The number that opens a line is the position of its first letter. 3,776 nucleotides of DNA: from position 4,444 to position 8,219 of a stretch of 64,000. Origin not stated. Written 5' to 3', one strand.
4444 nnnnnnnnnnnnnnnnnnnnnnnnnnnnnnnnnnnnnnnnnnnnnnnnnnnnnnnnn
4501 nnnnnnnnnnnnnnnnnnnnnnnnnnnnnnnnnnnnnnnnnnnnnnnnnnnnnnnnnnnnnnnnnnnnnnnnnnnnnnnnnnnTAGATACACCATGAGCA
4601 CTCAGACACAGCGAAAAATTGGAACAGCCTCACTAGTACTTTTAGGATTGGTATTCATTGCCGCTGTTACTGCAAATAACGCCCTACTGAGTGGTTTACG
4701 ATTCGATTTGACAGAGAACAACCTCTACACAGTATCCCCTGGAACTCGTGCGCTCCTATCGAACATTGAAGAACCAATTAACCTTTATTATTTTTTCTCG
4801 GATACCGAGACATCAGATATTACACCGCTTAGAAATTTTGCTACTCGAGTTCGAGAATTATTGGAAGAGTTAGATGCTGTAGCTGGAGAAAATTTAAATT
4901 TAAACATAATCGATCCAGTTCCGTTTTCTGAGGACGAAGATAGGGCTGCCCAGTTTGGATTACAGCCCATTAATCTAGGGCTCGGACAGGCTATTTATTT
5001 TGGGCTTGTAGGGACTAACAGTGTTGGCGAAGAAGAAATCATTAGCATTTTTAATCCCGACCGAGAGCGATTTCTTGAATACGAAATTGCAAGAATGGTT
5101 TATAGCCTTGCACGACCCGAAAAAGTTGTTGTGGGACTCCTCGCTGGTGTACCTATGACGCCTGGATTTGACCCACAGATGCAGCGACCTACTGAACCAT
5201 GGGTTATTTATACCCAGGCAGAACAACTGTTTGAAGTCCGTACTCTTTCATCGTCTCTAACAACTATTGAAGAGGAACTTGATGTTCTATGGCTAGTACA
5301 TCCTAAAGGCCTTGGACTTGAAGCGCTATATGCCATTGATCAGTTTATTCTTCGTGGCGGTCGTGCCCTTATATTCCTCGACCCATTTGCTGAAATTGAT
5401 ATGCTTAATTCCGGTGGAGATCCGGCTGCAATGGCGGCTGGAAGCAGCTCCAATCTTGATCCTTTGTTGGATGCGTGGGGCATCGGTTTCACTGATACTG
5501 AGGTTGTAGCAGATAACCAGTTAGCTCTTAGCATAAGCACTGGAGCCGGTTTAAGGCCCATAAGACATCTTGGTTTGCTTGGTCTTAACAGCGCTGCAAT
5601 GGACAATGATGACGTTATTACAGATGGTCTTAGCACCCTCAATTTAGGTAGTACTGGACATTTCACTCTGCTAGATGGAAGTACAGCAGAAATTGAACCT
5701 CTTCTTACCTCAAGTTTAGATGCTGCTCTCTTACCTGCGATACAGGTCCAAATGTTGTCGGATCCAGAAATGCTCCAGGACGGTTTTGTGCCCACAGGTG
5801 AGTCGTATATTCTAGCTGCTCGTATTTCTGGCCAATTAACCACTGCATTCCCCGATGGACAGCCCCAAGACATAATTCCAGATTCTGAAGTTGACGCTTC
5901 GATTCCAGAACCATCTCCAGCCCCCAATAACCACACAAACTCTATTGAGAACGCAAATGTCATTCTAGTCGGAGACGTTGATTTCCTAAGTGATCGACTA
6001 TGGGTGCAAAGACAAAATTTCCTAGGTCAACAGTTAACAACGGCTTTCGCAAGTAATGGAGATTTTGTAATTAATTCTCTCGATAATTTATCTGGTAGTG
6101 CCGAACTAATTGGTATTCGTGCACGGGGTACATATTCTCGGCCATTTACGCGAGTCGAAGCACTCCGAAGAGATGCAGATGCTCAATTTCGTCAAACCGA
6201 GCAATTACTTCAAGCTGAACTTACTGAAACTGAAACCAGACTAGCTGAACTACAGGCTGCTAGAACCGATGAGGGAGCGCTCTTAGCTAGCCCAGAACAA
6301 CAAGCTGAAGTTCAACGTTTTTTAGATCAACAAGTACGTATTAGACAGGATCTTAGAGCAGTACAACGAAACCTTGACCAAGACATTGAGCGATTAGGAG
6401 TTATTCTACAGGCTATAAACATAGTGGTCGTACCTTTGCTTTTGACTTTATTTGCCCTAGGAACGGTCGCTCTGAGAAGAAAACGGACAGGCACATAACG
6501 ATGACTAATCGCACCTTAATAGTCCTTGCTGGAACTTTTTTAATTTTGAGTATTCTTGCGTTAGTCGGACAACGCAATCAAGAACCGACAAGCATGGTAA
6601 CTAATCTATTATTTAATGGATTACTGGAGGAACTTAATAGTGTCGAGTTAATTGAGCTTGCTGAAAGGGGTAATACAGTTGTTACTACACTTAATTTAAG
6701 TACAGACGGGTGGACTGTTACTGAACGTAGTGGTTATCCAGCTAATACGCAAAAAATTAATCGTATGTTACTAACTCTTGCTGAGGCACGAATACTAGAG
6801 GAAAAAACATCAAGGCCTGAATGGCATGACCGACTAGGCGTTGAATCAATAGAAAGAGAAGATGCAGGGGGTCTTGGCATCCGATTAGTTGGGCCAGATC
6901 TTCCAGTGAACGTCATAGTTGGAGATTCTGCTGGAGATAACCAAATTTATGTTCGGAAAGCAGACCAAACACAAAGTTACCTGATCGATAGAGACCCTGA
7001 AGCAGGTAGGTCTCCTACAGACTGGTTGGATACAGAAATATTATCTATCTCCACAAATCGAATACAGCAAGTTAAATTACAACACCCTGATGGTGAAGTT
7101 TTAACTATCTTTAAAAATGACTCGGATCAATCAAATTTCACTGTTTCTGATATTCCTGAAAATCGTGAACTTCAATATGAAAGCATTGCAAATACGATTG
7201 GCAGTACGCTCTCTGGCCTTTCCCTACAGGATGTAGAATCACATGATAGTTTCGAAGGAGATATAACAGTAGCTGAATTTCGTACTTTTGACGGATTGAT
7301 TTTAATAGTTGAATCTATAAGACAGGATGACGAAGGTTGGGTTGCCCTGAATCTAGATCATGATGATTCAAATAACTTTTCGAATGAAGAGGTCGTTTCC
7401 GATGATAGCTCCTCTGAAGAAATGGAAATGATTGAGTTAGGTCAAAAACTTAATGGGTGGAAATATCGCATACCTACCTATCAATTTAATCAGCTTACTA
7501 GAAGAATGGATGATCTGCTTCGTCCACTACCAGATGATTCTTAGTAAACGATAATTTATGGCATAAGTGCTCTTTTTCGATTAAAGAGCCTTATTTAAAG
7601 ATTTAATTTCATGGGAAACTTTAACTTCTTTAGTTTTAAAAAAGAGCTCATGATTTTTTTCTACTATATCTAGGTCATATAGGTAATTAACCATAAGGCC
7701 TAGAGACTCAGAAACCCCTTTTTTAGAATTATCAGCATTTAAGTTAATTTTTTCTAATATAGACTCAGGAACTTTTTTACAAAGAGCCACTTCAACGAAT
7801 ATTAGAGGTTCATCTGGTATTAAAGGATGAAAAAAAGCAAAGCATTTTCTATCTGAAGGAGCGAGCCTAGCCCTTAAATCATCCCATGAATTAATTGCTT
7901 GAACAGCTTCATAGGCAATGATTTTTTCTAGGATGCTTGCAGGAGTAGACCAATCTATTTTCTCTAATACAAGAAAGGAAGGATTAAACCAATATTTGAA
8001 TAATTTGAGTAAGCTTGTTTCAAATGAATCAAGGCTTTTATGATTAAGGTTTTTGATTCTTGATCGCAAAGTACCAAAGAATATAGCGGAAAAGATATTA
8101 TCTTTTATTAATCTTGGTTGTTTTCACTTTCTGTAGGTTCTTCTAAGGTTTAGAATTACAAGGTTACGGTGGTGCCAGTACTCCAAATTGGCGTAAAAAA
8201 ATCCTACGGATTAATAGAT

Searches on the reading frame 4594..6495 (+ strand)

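Call 71: search_protein_families(library=pfam, proteins=[window:4594-6495:+], max_evalue=0.00001)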
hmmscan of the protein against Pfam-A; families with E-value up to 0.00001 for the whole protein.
window:4594-6495:+ (634 aa): 2 families
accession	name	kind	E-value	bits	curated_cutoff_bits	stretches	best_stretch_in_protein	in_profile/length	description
PF09822.16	ABC_transp_aux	-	4.7e-59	200.4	34.7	1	178-495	2-288/288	ABC-type uncharacterized transport system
PF23357.1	DUF7088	-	3.5e-24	85.4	27.8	1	41-140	1-104/105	Domain of unknown function (DUF7088)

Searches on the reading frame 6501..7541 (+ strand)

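Call 14: search_protein_families(library=pfam, proteins=[window:6501-7541:+], max_evalue=0.001)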
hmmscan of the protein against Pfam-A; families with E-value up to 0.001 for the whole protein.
window:6501-7541:+ (347 aa): 1 family
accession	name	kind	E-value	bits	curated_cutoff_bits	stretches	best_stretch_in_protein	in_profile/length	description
PF14238.11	DUF4340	-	5.2e-19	69.6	25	1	71-246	1-168/183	Domain of unknown function (DUF4340)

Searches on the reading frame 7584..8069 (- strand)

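Call 14: search_protein_families(library=pfam, proteins=[window:7584-8069:-], max_evalue=0.001)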
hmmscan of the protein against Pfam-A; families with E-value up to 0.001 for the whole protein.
window:7584-8069:- (162 aa): 1 family
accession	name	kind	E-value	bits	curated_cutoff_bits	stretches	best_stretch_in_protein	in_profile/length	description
PF05292.17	MCD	-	2.3e-41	142.5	23.2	2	31-104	1-73/253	Malonyl-CoA decarboxylase C-terminal domain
